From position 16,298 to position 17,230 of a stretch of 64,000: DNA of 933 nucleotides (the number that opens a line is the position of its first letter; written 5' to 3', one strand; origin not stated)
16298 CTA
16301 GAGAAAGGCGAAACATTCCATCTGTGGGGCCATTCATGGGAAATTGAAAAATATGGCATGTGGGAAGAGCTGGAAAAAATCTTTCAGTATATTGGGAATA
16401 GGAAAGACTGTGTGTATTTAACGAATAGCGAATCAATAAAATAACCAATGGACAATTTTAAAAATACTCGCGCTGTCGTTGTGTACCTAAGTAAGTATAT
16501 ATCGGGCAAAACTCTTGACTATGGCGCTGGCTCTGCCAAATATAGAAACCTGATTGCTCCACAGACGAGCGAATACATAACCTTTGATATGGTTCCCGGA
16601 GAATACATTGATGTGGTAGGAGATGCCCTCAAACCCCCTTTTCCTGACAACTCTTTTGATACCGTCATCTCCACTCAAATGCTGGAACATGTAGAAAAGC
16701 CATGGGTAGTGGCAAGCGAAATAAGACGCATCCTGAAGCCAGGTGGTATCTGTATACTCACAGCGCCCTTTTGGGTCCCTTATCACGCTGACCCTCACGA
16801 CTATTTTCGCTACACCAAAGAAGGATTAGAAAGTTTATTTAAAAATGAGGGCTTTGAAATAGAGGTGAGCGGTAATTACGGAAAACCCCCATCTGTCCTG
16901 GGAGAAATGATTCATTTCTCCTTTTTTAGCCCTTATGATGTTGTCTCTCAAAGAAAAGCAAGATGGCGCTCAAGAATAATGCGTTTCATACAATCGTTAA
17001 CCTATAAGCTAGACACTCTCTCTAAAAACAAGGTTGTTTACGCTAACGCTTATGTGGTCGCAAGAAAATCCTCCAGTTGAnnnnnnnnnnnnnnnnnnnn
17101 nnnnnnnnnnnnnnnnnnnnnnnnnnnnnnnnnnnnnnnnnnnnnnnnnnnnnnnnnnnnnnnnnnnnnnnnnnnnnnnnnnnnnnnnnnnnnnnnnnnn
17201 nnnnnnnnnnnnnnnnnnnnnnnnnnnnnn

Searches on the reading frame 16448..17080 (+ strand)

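Call 57: search_protein_families(library=pfam, proteins=[window:16448-17080:+], max_evalue=0.01)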
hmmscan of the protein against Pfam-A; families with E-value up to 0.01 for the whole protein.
window:16448-17080:+ (210 aa): 8 families
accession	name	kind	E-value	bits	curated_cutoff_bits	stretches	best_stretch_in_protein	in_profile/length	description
PF08241.18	Methyltransf_11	-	3.9e-16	59.9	21.2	1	23-104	1-95/95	Methyltransferase domain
PF13489.12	Methyltransf_23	-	1.3e-10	41.7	27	1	20-138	24-161/164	Methyltransferase domain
PF13649.12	Methyltransf_25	-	8.3e-09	36.5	27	1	56-100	51-97/97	Methyltransferase domain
PF13847.12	Methyltransf_31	-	5.3e-08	33.1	27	1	57-107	60-112/145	Methyltransferase domain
PF08242.18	Methyltransf_12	-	1.1e-06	29.7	30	1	60-102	58-98/98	Methyltransferase domain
PF05148.21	Methyltransf_8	-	0.001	19.4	27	1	22-102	76-154/219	Hypothetical methyltransferase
PF01209.24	Ubie_methyltran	-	0.0036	17.1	20.1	1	56-103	103-150/233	ubiE/COQ5 methyltransferase family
PF07021.18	MetW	-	0.0093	16.1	21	0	64-98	70-104/193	Methionine biosynthesis protein MetW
